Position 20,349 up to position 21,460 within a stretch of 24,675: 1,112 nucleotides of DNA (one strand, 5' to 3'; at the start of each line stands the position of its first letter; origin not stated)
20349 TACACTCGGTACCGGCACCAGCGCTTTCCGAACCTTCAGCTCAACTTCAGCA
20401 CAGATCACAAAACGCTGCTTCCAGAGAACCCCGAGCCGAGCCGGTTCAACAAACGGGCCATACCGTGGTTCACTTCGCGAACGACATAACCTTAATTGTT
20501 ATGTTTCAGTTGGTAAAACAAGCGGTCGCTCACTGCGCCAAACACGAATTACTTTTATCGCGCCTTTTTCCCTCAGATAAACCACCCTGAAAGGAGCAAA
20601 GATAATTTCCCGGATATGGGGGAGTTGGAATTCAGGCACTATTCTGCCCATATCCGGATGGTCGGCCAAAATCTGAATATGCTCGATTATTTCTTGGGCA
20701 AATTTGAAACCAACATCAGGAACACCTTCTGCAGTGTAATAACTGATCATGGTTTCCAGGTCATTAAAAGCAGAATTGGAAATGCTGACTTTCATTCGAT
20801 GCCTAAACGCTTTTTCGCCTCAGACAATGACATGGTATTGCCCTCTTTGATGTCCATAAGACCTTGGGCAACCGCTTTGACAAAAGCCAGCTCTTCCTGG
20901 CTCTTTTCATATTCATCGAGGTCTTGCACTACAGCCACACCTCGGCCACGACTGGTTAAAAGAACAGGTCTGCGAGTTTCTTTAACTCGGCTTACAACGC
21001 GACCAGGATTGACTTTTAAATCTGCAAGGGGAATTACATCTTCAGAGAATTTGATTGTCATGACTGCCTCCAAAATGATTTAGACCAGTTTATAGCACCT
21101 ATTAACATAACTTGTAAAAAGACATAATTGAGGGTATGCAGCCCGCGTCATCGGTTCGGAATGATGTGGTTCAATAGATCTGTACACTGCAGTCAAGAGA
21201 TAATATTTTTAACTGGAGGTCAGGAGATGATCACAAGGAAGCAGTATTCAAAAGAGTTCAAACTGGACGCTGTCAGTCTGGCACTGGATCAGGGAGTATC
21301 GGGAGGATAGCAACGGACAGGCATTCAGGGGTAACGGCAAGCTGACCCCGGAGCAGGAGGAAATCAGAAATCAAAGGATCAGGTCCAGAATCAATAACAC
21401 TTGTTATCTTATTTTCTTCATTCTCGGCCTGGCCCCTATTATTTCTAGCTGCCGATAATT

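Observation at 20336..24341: TA island of four modules built from cassette-like units, mostly oriented opposite to the left array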

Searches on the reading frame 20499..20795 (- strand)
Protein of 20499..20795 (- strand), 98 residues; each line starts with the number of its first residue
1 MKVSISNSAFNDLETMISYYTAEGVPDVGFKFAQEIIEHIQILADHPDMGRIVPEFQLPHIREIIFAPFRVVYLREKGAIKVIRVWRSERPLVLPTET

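Call 8: search_protein_families(library=pfam, proteins=[window:20499-20795:-], max_evalue=0.01)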
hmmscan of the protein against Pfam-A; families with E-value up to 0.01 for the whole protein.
window:20499-20795:- (98 aa): 1 family
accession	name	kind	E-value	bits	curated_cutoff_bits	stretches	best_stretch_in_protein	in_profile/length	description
PF05016.21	ParE_toxin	-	1.1e-14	55.2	23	1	3-90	1-87/89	ParE toxin of type II toxin-antitoxin system, parDE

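Call 61: find_homologous_proteins(query=window:20499-20795:-, max_evalue=1e-15)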
Query window:20499-20795:- (98 aa): 912 proteins with E <= 1e-15 among 925 candidates; the best 120 are listed.
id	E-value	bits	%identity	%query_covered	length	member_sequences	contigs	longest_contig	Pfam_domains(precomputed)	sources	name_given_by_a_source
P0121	3.7e-55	202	95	100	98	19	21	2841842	PF05016.22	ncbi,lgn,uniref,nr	ncbi:type II toxin-antitoxin system RelE/ParE family toxin [Nitrosomonas sp. H1_AOB3]|uniref:type II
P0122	5.0e-48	179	87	100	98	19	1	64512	PF05016.22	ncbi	-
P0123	1.5e-47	178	85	100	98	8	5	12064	PF05016.22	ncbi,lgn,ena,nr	ncbi:MAG: addiction module toxin RelE [Proteobacteria bacterium SG_bin4]|nr:MAG: addiction module to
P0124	8.4e-47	175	83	100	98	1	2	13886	PF05016.22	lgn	-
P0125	6.0e-46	173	82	100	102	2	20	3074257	PF05016.22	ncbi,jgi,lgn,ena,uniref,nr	ncbi:type II toxin-antitoxin system RelE/ParE family toxin [Nitrosomonas sp. sh817]|jgi:toxin ParE1/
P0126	1.5e-44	168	80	100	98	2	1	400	PF05016.22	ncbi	-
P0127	3.9e-44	167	80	100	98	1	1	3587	PF05016.22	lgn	-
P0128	4.2e-44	167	82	100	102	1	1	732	PF05016.22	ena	-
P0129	1.0e-43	165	79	100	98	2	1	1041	PF05016.22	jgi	jgi:toxin ParE1/3/4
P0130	2.1e-40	155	70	100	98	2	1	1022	PF05016.22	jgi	jgi:toxin ParE1/3/4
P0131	3.9e-40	154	69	100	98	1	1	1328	PF05016.22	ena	-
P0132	3.9e-40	154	69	100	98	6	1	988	PF05016.22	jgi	jgi:plasmid stabilization system protein ParE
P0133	4.1e-40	154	71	100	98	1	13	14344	PF05016.22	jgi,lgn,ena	jgi:toxin ParE1/3/4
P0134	4.3e-40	154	73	100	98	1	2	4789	PF05016.22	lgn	-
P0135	7.3e-40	153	72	100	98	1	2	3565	PF05016.22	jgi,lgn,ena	-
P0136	9.2e-40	153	68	100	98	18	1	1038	PF05016.22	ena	-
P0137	9.5e-40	153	73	100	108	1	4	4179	PF05016.22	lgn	-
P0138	2.0e-39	152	72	100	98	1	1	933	PF05016.22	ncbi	-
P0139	2.3e-39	151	73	99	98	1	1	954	PF05016.22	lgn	-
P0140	4.2e-39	151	69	100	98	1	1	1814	PF05016.22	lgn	-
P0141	7.4e-39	150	69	100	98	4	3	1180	PF05016.22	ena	-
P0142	1.0e-38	149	74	99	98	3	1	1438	PF05016.22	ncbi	-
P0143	1.1e-38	149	69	100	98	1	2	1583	PF05016.22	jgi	jgi:toxin ParE1/3/4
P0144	2.1e-38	148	68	100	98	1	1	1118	PF05016.22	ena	-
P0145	3.5e-38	148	72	97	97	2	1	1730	PF05016.22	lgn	-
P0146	3.8e-38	148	70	99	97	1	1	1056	PF05016.22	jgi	jgi:plasmid stabilization system protein ParE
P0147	4.1e-38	147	68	100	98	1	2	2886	PF05016.22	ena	-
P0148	6.8e-38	147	69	100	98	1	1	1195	PF05016.22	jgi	jgi:plasmid stabilization system protein ParE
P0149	1.5e-37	146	65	100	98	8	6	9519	PF05016.22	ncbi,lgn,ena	-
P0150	1.5e-37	146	65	100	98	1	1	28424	PF05016.22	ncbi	-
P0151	1.9e-37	145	67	100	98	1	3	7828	PF05016.22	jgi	jgi:toxin ParE1/3/4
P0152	2.6e-37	145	66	100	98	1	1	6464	PF05016.22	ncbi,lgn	-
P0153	3.8e-37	144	69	100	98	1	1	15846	PF05016.22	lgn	-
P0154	4.4e-37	144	64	100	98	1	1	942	PF05016.22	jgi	jgi:toxin ParE1/3/4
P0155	4.8e-37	144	68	99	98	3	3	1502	PF05016.22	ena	-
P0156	6.4e-37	144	66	100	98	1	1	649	PF05016.22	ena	-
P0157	8.9e-37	143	68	100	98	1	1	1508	PF05016.22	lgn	-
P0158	9.5e-37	143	67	97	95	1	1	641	PF05016.22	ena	-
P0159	2.4e-36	142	67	97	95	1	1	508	PF05016.22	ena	-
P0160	2.5e-36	142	67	98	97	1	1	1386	PF05016.22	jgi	jgi:toxin ParE1/3/4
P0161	3.8e-36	141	68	100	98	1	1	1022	PF05016.22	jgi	jgi:toxin ParE1/3/4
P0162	4.6e-36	141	69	97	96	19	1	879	PF05016.22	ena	-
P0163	6.8e-36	140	67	100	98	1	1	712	PF05016.22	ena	-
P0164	7.8e-36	140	67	96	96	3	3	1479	PF05016.22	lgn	-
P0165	9.5e-36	140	67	97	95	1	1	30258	PF05016.22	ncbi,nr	ncbi:MAG TPA: type II toxin-antitoxin system RelE/ParE family toxin [Pseudomonadales bacterium]|nr:t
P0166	1.0e-35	140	68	97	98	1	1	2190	PF05016.22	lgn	-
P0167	1.6e-35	139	64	99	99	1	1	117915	PF05016.22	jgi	jgi:toxin ParE1/3/4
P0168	1.7e-35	139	63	100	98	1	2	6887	PF05016.22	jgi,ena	jgi:plasmid stabilization system protein ParE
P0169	4.2e-35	138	66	100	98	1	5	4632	PF05016.22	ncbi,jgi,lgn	jgi:toxin ParE1/3/4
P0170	1.3e-34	136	67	100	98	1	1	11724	PF05016.22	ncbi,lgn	-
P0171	9.5e-34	133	63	100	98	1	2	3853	PF05016.22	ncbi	-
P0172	9.8e-34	133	66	97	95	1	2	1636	PF05016.22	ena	-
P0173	1.0e-33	133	63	100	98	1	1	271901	PF05016.22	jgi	jgi:toxin ParE1/3/4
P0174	1.2e-33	133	65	100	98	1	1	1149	PF05016.22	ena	-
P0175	1.7e-33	133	63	97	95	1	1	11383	PF05016.22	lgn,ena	-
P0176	2.3e-33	132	65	99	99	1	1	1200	PF05016.22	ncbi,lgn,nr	ncbi:addiction module toxin RelE [bacterium endosymbiont of Escarpia laminata]|nr:MAG: addiction mod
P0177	6.5e-33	131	64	97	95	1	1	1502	PF05016.22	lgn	-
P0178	7.1e-33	131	62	97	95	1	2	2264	PF05016.22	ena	-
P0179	9.3e-33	130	64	97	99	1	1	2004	PF05016.22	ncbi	-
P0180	1.1e-32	130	63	99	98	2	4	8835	PF05016.22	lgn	-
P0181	1.2e-32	130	63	97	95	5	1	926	PF05016.22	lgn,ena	-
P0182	1.7e-32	130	63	97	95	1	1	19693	PF05016.22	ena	-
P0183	1.7e-32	129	65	94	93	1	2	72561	PF05016.22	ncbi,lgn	-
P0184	1.7e-32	129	62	97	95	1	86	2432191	PF05016.22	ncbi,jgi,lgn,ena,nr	ncbi:MAG: type II toxin-antitoxin system RelE/ParE family toxin [Pseudomonadales bacterium]|jgi:plas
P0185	2.1e-32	129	62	100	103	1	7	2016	PF05016.22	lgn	-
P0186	2.2e-32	129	60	100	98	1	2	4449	PF05016.22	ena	-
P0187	2.4e-32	129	64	99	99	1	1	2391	PF05016.22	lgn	-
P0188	2.4e-32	129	66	96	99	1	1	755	PF05016.22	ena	-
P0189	3.1e-32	129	61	97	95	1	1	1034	PF05016.22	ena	-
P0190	3.3e-32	129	61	97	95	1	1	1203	PF05016.22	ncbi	-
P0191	3.4e-32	129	60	97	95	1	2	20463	PF05016.22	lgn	-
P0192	4.1e-32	128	62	97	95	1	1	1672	PF05016.22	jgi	-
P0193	4.7e-32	128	61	100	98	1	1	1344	PF05016.22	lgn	-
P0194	5.4e-32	128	62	97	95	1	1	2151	PF05016.22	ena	-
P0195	5.6e-32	128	63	97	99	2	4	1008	PF05016.22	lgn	-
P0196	5.7e-32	128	63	97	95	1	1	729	PF05016.22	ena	-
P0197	5.9e-32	128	60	97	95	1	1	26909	PF05016.22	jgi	jgi:toxin ParE1/3/4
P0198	6.3e-32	128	63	99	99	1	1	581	PF05016.22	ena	-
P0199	6.7e-32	128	64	97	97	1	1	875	PF05016.22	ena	-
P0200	6.8e-32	128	62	97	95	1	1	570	PF05016.22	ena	-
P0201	7.1e-32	127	65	98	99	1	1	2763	PF05016.22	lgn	-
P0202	8.6e-32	127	65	97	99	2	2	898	PF05016.22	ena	-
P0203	1.1e-31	127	65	97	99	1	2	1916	PF05016.22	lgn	-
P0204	1.3e-31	127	65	98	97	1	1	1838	PF05016.22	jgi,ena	-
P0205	1.3e-31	127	61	97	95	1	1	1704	PF05016.22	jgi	-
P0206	1.8e-31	126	63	99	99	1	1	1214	PF05016.22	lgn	-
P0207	1.8e-31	126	64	97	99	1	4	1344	PF05016.22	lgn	-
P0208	3.1e-31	125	64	97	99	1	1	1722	PF05016.22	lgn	-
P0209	3.5e-31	125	58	99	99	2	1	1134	PF05016.22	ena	-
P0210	5.2e-31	125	64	97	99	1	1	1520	PF05016.22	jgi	jgi:plasmid stabilization system protein ParE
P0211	5.8e-31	125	60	97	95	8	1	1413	PF05016.22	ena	-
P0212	8.2e-31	124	64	97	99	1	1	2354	PF05016.22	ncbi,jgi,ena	-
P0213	8.6e-31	124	61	97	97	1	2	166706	PF05016.22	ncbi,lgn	ncbi:MAG: type II toxin-antitoxin system RelE/ParE family toxin [Pseudomonadota bacterium]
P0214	9.2e-31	124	61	99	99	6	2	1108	PF05016.22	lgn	-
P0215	1.2e-30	124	62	96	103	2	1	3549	PF05016.22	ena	-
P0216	1.2e-30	124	63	97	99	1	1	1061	PF05016.22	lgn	-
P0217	1.2e-30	124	60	100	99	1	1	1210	PF05016.22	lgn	-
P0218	1.3e-30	123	63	97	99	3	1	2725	PF05016.22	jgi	-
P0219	1.7e-30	123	62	97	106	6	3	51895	PF05016.22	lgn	-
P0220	1.8e-30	123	60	99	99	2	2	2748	PF05016.22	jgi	-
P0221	2.3e-30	123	62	97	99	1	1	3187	PF05016.22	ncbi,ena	-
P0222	2.3e-30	123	55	100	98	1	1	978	PF05016.22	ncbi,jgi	jgi:toxin ParE1/3/4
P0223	2.3e-30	123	62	97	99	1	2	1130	PF05016.22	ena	-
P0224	2.5e-30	123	62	96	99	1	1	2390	PF05016.22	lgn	-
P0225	2.6e-30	122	63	97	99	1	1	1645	PF05016.22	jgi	-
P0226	3.0e-30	122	60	98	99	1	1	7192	PF05016.22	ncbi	-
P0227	3.1e-30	122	59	99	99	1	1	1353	PF05016.22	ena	-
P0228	3.1e-30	122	63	97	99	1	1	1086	PF05016.22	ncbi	-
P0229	3.4e-30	122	62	97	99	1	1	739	PF05016.22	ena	-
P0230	3.5e-30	122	63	97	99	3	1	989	PF05016.22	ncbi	-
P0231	4.0e-30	122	64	97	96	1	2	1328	PF05016.22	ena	-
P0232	4.0e-30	122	62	99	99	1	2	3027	PF05016.22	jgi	jgi:plasmid stabilization system protein ParE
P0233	4.6e-30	122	64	97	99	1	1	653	PF05016.22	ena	-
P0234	5.0e-30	122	62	97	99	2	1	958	PF05016.22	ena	-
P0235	5.3e-30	121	61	97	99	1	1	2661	PF05016.22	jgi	-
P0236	7.0e-30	121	63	97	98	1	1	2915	PF05016.22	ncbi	-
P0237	7.0e-30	121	64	97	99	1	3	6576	PF05016.22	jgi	jgi:toxin ParE1/3/4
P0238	7.3e-30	121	62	97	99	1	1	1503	PF05016.22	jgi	-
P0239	1.0e-29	121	62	97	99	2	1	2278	PF05016.22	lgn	-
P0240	1.0e-29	121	60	99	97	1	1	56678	PF05016.22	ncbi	ncbi:MAG: type II toxin-antitoxin system RelE/ParE family toxin [Amphritea sp.]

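Call 62: find_encoding_contigs(protein=P0123, flank=4000, max_places=2)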
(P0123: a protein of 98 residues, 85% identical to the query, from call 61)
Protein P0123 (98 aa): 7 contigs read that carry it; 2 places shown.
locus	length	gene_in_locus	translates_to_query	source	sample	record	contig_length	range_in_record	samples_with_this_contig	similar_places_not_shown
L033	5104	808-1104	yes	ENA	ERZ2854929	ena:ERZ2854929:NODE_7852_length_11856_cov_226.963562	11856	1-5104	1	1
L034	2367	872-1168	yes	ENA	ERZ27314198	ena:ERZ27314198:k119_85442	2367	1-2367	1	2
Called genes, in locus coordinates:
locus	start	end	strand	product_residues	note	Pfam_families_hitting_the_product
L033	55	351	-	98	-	PF02604:PhdYeFM_antitox (weak)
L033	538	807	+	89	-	PF02604:PhdYeFM_antitox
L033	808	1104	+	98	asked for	PF05016:ParE_toxin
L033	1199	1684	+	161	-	PF06983:3-dmu-9_3-mt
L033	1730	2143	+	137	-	-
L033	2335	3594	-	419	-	-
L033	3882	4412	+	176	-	PF03843:Slp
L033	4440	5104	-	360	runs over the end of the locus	PF00990:GGDEF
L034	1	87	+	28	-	?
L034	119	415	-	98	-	PF02604:PhdYeFM_antitox (weak)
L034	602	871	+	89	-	PF02604:PhdYeFM_antitox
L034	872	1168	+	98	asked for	PF05016:ParE_toxin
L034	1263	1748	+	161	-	PF06983:3-dmu-9_3-mt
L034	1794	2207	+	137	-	-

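Call 63: find_encoding_contigs(protein=P0125, flank=5000, max_places=2)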
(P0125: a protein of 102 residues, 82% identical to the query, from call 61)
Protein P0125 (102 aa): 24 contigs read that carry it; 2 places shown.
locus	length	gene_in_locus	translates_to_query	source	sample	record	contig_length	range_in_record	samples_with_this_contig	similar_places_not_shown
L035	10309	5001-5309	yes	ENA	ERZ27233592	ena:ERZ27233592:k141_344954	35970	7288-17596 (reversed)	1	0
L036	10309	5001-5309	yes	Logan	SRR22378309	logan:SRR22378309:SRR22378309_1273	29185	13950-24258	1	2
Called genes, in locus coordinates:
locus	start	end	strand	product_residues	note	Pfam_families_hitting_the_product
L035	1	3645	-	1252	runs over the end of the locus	PF00270:DEAD (weak), PF13245:AAA_19 (weak), PF00271:Helicase_C, PF04408:WHD_HA2 (weak), PF21010:HA2_C, PF07717:OB_NTP_bind, PF11898:DUF3418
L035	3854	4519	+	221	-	-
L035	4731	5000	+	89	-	PF02604:PhdYeFM_antitox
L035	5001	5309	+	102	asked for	PF05016:ParE_toxin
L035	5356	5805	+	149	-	-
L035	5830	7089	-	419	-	-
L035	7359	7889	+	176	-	PF03843:Slp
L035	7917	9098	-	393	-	PF00990:GGDEF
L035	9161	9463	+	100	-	PF03992:ABM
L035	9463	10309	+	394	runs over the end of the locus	PF00465:Fe-ADH, PF13685:Fe-ADH_2, PF25137:ADH_Fe_C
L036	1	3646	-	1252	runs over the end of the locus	PF00270:DEAD (weak), PF13245:AAA_19 (weak), PF00271:Helicase_C, PF04408:WHD_HA2 (weak), PF21010:HA2_C, PF07717:OB_NTP_bind, PF11898:DUF3418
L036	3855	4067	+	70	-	-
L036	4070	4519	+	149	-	-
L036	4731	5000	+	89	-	PF02604:PhdYeFM_antitox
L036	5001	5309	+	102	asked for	PF05016:ParE_toxin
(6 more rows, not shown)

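Call 64: find_encoding_contigs(protein=P0133, flank=4000, max_places=2)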
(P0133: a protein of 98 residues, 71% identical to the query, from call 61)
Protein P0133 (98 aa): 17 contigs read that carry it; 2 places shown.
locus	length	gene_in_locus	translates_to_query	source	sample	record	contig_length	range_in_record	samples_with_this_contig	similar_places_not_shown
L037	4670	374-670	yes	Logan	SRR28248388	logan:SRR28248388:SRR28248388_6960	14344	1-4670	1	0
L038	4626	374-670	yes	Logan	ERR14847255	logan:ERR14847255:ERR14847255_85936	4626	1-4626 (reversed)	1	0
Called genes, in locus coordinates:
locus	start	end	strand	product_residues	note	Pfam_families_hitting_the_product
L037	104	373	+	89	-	PF02604:PhdYeFM_antitox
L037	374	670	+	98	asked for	PF05016:ParE_toxin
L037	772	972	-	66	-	-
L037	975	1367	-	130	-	-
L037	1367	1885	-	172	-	-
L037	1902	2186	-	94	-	-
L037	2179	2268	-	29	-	-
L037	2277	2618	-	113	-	-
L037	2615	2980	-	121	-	-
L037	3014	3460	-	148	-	PF04002:RadC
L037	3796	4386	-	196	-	PF18735:HEPN_RiboL-PSP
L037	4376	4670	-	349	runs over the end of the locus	PF03235:GmrSD_N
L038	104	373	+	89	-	PF02604:PhdYeFM_antitox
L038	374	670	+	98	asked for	PF05016:ParE_toxin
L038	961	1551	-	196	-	PF18735:HEPN_RiboL-PSP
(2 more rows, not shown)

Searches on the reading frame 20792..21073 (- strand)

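Call 8: search_protein_families(library=pfam, proteins=[window:20792-21073:-], max_evalue=0.01)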
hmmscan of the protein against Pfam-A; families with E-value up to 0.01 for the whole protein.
window:20792-21073:- (93 aa): 1 family
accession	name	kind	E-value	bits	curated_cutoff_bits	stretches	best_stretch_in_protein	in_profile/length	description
PF02604.26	PhdYeFM_antitox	-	1.6e-15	57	29.8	1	11-81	1-71/74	Antitoxin Phd_YefM, type II toxin-antitoxin system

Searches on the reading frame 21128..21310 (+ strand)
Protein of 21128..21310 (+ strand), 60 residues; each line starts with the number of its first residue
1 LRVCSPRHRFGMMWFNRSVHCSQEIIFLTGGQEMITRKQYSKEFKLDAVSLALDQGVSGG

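Call 25: search_protein_families(library=pfam, proteins=[window:21128-21310:+], max_evalue=1)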
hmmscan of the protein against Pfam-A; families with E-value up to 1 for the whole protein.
window:21128-21310:+ (60 aa): 1 family
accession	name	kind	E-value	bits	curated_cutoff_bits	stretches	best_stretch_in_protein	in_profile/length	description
PF01527.26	HTH_Tnp_1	-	0.004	17.8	24.1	1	35-58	2-25/75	Transposase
